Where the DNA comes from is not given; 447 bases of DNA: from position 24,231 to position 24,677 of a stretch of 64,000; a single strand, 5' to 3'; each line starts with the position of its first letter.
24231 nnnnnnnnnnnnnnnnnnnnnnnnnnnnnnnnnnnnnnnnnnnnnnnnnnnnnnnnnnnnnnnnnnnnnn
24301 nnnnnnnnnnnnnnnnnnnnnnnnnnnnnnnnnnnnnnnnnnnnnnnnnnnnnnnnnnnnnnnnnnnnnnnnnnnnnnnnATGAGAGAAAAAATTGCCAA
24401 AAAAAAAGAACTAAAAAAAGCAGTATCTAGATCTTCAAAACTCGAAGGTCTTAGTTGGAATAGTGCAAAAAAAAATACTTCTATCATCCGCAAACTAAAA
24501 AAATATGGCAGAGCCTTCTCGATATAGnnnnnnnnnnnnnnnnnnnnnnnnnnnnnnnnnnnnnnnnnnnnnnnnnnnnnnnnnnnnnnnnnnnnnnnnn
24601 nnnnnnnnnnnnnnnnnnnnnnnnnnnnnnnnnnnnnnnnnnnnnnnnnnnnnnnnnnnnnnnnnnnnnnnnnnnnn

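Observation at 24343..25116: Class I Fic toxin with upstream overlapping small antitoxin carrying the SxxxEG inhibitory motif, wedged between two tRNA genes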

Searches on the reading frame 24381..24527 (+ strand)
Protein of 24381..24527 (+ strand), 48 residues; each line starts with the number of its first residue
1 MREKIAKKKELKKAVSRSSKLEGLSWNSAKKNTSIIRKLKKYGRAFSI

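Call 6: search_protein_families(library=pfam, proteins=[window:24381-24527:+], max_evalue=0.1)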
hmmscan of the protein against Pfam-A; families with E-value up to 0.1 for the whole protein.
window:24381-24527:+ (48 aa): 1 family
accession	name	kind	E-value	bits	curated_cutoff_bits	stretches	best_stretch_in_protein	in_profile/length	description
PF06252.17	GemA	-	0.037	15.4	27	1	7-42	81-116/119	Bacteriophage Mu, GemA protein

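Call 7: search_protein_families(library=ncbifam, proteins=[window:24381-24527:+], max_evalue=0.1)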
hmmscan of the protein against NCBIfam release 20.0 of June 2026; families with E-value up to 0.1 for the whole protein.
window:24381-24527:+ (48 aa): 0 families

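Call 9: search_solved_structures(query=window:24381-24524:+, max_evalue=10, show_alignments=5)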
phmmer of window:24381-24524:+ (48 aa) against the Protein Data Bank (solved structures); distinct sequences matched with E-value up to 10: 0.

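Call 10: search_protein_families(library=padloc, proteins=[window:24381-24527:+], max_evalue=1)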
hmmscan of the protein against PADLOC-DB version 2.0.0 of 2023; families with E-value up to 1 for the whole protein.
window:24381-24527:+ (48 aa): 0 families

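Call 11: search_protein_families(library=pfam, proteins=[window:24381-24527:+], max_evalue=10)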
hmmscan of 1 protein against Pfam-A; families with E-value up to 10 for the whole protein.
window:24381-24527:+ (48 aa): 1 family
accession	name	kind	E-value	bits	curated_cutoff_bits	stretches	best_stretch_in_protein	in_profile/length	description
PF06252.17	GemA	-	0.037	15.4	27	1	7-42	81-116/119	Bacteriophage Mu, GemA protein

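Call 13: find_homologous_proteins(query=window:24381-24524:+, max_evalue=10)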
Query window:24381-24524:+ (48 aa): 2 proteins with E <= 10 among 2 candidates.
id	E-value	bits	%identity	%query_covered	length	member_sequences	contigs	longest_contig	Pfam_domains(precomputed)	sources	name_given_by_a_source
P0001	2.7e-20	87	100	100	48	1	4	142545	-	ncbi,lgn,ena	-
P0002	4.7e-8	49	71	85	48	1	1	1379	-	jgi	jgi:hypothetical protein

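Call 18: find_encoding_contigs(protein=P0001, flank=3000, max_places=4)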
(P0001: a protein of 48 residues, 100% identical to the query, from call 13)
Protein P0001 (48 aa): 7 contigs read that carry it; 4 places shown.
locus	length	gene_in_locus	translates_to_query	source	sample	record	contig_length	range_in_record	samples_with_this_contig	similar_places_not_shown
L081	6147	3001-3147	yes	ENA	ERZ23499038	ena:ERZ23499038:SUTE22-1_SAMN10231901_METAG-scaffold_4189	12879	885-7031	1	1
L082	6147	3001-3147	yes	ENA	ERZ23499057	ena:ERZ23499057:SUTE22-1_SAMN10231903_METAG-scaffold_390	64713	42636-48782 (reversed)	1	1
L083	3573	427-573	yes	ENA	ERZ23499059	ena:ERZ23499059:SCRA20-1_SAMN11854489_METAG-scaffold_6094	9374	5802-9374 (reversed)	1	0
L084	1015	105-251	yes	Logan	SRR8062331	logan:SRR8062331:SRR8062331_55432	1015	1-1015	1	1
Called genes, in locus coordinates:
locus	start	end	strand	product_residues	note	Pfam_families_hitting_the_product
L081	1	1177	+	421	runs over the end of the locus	PF00675:Peptidase_M16, PF05193:Peptidase_M16_C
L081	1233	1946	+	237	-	PF00121:TIM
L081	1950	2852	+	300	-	PF07719:TPR_2 (faint), PF13428:TPR_14 (faint), PF23914:TPR_CcmH_CycH (faint), PF00515:TPR_1 (faint), PF13176:TPR_7 (faint), PF13181:TPR_8 (faint), PF13414:TPR_11 (faint), PF21033:RMD1-3 (weak), +3 more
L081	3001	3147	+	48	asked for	-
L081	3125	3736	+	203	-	PF02661:Fic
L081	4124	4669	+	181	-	-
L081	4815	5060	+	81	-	-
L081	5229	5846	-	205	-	-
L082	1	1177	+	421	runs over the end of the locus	PF00675:Peptidase_M16, PF05193:Peptidase_M16_C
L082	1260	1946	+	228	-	PF00121:TIM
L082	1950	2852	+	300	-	PF07719:TPR_2 (faint), PF13428:TPR_14 (faint), PF23914:TPR_CcmH_CycH (faint), PF00515:TPR_1 (faint), PF13176:TPR_7 (faint), PF13181:TPR_8 (faint), PF13414:TPR_11 (faint), PF21033:RMD1-3 (weak), +3 more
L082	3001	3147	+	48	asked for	-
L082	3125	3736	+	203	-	PF02661:Fic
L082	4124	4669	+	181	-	-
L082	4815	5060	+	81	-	-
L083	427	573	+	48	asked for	-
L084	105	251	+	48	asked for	-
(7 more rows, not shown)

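Call 19: find_encoding_contigs(protein=P0002, flank=3000, max_places=4)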
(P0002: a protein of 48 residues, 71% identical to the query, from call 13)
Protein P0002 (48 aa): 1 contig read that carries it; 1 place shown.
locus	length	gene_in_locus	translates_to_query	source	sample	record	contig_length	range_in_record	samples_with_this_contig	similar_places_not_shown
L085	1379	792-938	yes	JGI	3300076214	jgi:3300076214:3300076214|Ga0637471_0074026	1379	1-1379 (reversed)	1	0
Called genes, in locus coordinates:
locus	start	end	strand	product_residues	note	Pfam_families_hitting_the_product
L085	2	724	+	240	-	?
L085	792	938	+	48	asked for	-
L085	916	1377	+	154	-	?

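Call 27: search_solved_structures(query=A2, max_evalue=10, show_alignments=4)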
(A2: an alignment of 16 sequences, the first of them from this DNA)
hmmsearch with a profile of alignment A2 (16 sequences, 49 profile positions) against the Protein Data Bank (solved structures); distinct sequences matched with E-value up to 10: 2.
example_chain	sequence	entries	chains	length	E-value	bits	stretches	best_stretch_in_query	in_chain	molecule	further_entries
3x1t_D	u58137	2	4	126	1.2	12.2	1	5-37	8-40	Histone H2B type 1-A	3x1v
7ju4_0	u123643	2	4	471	6.5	9.9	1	31-48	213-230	Dynein regulatory complex subunit 4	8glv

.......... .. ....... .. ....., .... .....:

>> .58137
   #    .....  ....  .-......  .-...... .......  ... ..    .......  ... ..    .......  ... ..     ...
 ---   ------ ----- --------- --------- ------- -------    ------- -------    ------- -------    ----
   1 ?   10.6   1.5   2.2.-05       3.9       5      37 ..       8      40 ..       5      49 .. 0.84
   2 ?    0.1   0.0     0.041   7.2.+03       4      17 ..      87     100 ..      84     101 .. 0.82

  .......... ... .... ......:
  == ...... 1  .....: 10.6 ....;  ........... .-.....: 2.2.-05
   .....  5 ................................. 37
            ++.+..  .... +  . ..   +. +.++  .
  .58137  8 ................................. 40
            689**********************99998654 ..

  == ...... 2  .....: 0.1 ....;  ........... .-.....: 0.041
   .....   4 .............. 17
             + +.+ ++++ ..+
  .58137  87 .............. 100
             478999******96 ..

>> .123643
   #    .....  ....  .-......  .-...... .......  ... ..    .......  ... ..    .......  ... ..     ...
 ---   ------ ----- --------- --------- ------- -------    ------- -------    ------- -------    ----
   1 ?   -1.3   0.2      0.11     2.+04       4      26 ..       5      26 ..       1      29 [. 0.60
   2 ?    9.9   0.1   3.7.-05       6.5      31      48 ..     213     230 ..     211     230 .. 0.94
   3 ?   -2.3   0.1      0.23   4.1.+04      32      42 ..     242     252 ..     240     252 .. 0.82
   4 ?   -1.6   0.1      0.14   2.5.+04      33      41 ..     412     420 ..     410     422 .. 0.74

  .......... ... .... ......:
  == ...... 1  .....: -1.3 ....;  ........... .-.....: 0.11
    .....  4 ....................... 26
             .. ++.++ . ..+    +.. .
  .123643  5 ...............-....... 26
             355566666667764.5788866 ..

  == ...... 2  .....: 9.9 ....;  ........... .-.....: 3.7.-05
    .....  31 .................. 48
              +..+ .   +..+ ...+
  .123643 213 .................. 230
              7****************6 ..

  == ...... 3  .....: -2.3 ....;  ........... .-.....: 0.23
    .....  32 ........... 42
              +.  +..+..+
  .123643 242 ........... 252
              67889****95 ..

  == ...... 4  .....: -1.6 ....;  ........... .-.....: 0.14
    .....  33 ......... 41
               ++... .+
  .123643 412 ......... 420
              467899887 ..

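Call 29: search_protein_families(library=pfam, alignment_id=A2, max_evalue=10)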
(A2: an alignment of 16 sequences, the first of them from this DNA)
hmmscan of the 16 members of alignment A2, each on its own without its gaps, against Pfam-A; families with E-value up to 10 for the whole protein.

A. member 1, seq(48 aa): 1 family
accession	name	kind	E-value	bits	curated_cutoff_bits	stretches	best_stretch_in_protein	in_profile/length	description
PF06252.17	GemA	-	0.037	15.4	27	1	7-42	81-116/119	Bacteriophage Mu, GemA protein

B. families by the number of members that match (of 16 scanned): 4 families
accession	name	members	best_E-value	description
PF06252.17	GemA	2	0.023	Bacteriophage Mu, GemA protein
PF18452.7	Ig_6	1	0.025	Immunoglobulin domain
PF22206.1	Cas_Csm6_6H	1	0.087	CRISPR-associated protein Csm6 6H domain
PF13776.11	DUF4172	1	0.13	Domain of unknown function (DUF4172)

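Call 64: predict_structure(alignment_id=A4)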
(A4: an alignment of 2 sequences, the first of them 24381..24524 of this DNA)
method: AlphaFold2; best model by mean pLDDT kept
length: 48 residues; sequences in the alignment: 2
mean_pLDDT: 73.6   pTM: 0.42
mean pLDDT of the five models: 73.6, 71.2, 68.5, 63.6, 62.0
residues with pLDDT >= 90: 0; 70-90: 41; 50-70: 5; < 50: 2
segments of 3 or more residues with pLDDT < 50: none
pLDDT, mean of each block of 10 residues (from residue 1): 75 75 78 77 60
secondary structure, 60 per line:
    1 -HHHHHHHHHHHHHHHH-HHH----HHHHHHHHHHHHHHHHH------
elements in order: H2-17 H26-42

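Call 68: fold_search(model_id=the predicted structure, library=pdb)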
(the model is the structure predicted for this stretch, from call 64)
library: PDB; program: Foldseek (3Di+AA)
matches with E <= 10: 1; with E <= 0.001: 0
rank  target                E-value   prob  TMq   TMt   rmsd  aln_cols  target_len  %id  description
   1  3c24_A                8.1e+00  0.02  0.29  0.10   5.9        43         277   12  Crystal structure of a putative oxidoreductase (YP_511008.1) from Jannaschia sp. CCS1 at 1.62 A resolution (released 2008-02-05)

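Call 71: list_cluster_members(proteins=[P0001, P0123, P0125])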
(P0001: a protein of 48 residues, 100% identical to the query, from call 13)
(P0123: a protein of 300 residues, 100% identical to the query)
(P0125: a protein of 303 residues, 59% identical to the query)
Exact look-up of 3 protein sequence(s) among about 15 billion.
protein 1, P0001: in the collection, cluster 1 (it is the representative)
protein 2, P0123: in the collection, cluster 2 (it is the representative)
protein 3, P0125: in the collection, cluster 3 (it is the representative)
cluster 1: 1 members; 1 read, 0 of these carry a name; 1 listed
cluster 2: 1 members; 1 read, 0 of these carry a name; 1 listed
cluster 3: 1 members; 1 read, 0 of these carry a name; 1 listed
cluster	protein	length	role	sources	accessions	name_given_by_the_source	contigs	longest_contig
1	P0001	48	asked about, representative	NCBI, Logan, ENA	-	-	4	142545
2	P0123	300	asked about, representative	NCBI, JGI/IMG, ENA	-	-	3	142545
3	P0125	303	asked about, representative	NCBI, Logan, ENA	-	-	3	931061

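Call 72: search_protein_representatives(alignment_id=A4)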
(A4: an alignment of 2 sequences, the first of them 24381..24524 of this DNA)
Query: 2 sequences, 48 profile positions. Proteins with E-value up to 0.001 (for the whole library): 33; up to 1e-10: 5; up to 1e-30: 0. The best 33 are listed.
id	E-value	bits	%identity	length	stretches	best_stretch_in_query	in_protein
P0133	3.3e-14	68.5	-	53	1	6-48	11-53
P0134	2.0e-13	66.0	-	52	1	1-48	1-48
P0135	1.8e-12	63.0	-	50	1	5-48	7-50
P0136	7.6e-12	61.0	-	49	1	1-47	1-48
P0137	1.4e-11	60.2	-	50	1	4-48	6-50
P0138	2.7e-10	56.0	-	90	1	5-48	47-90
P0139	6.2e-10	54.8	-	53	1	2-48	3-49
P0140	8.8e-10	54.4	-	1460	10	6-21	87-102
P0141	1.4e-09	53.8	-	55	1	3-47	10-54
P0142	1.6e-09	53.5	-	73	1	6-48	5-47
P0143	2.0e-09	53.2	-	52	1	1-48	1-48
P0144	2.5e-09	52.9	-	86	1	6-47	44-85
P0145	2.7e-09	52.8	-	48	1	1-47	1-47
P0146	6.7e-09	51.5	-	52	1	2-48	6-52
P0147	1.3e-08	50.6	-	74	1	2-47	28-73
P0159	6.1e-05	38.9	-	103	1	11-47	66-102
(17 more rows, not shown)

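Call 75: search_protein_families(library=pfam, proteins=[P0159, P0142, P0133], max_evalue=1)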
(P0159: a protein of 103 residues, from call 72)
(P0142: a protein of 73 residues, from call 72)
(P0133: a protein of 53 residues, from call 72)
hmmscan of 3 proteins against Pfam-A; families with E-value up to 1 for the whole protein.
P0159 (103 aa): 4 families
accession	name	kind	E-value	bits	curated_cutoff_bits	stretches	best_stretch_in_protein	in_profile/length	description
PF04221.18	RelB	-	0.00066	20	22.4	1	5-72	3-68/82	RelB antitoxin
PF19891.5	DUF6364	-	0.011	16.6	27.3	1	6-69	5-49/70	Family of unknown function (DUF6364)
PF03618.20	Kinase-PPPase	-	0.026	14.6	23.5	1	24-74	7-54/256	Kinase/pyrophosphorylase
PF03221.22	HTH_Tnp_Tc5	-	0.052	14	22.2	1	10-42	23-58/66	Tc5 transposase DNA-binding domain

P0142 (73 aa): 3 families
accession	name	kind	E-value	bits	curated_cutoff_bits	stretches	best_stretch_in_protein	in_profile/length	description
PF10832.13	YhfG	-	0.041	14.2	22.6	1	15-31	21-37/54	YhfG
PF08967.16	ENCP4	-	0.05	14.2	31.4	1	18-49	50-81/81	Putative type 4B encapsulin shell protein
PF20768.2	Topo_VI_alpha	-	0.11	12.8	23.6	1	30-59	19-49/50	All-beta domain in DNA topoisomerase VI alpha subunit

P0133 (53 aa): 0 families

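Call 76: search_protein_families(library=ncbifam, proteins=[P0159, P0142, P0133, window:24381-24524:+], max_evalue=1)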
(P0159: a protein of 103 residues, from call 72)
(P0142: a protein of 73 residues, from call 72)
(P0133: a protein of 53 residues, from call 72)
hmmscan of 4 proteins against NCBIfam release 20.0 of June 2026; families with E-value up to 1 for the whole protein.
P0159 (103 aa): 2 families
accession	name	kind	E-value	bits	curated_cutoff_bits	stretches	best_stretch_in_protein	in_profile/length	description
TIGR02384.1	RelB_DinJ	subfamily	9.2e-10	38.6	45.65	1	1-67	1-66/85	type II toxin-antitoxin system RelB/DinJ family antitoxin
NF050811.1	RelB_ParD_antitoxin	subfamily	9.7e-10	38.5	60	1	8-72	1-66/83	type II toxin-antitoxin system RelB/ParD family antitoxin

P0142 (73 aa): 1 family
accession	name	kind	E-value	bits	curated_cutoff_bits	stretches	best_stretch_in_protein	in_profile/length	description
NF041191.2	encap_f4b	exception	0.00035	20.9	90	1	15-58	42-85/90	family 4B encapsulin nanocompartment shell protein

P0133 (53 aa): 0 families

window:24381-24524:+ (48 aa): 0 families
